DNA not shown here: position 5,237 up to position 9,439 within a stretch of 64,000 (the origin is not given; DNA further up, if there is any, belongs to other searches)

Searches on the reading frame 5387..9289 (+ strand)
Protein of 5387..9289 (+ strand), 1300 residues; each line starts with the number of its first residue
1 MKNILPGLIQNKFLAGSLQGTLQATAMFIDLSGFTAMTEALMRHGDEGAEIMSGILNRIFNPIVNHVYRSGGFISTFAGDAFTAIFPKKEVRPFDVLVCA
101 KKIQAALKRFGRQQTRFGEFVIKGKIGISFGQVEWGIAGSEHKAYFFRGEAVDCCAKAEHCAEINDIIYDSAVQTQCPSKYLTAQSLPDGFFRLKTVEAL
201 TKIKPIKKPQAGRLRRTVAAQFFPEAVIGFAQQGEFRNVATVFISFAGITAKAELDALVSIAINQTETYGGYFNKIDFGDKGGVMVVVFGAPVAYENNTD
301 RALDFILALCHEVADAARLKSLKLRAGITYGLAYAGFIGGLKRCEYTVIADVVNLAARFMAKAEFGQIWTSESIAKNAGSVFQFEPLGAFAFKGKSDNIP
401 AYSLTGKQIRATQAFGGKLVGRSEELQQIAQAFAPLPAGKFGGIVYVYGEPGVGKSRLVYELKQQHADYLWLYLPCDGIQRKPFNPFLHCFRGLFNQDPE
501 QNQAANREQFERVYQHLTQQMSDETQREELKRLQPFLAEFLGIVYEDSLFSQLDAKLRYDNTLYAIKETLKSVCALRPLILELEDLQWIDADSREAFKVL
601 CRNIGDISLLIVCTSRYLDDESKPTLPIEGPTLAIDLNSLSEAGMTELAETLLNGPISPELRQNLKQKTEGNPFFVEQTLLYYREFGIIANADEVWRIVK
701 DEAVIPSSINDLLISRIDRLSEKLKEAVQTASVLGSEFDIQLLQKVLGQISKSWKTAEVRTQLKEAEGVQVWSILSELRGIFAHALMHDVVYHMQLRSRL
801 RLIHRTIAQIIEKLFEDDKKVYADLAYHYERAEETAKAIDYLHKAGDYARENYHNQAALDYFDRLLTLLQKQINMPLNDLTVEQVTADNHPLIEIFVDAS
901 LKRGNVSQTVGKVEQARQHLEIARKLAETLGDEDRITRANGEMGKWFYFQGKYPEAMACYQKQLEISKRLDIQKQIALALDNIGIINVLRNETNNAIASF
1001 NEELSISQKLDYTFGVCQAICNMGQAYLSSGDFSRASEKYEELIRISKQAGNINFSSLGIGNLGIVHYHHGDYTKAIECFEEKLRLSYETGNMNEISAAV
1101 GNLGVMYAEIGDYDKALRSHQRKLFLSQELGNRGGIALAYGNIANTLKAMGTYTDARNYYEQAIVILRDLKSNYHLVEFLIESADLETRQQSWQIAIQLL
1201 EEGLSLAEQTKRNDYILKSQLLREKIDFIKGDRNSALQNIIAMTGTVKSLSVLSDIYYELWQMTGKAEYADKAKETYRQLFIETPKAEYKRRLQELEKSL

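Call 15: search_protein_families(library=pfam, proteins=[window:5387-9289:+], max_evalue=0.001)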
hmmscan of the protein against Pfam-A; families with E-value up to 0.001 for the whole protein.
window:5387-9289:+ (1300 aa): 15 families
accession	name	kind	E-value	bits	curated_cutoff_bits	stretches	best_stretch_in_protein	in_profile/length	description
PF13424.12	TPR_12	-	2.5e-29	101.7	30.1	5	1098-1166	4-74/77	Tetratricopeptide repeat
PF13191.12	AAA_16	-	5.4e-22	79.5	32.6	1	418-611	1-166/167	AAA ATPase domain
PF13176.12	TPR_7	-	4.3e-20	70.5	27.9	0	1101-1131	3-33/36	Tetratricopeptide repeat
PF07719.23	TPR_2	-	1.3e-19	69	27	0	1062-1082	6-26/34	Tetratricopeptide repeat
PF00211.25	Guanylate_cyc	-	5.1e-18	65.7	21.9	2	285-404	61-181/183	Adenylate and Guanylate cyclase catalytic domain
PF00515.34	TPR_1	-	1.3e-16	60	27.8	0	1062-1082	6-26/34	Tetratricopeptide repeat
PF17874.7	TPR_MalT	-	4e-16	59.6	45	2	991-1163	15-187/336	MalT-like TPR region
PF13374.12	TPR_10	-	8.7e-16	57.8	27.5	1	1137-1168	2-33/42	Tetratricopeptide repeat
PF13414.12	TPR_11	-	6.5e-09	35.8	26.8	0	945-967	2-24/42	TPR repeat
PF13181.12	TPR_8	-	1.2e-08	34.8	25.7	0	1139-1164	3-28/34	Tetratricopeptide repeat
PF13432.12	TPR_16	-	3.9e-08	34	32.7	0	1063-1119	3-52/65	Tetratricopeptide repeat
PF13428.12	TPR_14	-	8.6e-07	29.5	23.5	0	1143-1164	7-28/44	Tetratricopeptide repeat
PF13174.12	TPR_6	-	3.3e-06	27.8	26.3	0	943-962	6-25/33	Tetratricopeptide repeat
PF10602.15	RPN7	-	0.00042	20.5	29.6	0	1075-1122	14-61/174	26S proteasome subunit RPN7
PF13401.12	AAA_22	-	0.00092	20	27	0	443-519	6-77/130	AAA domain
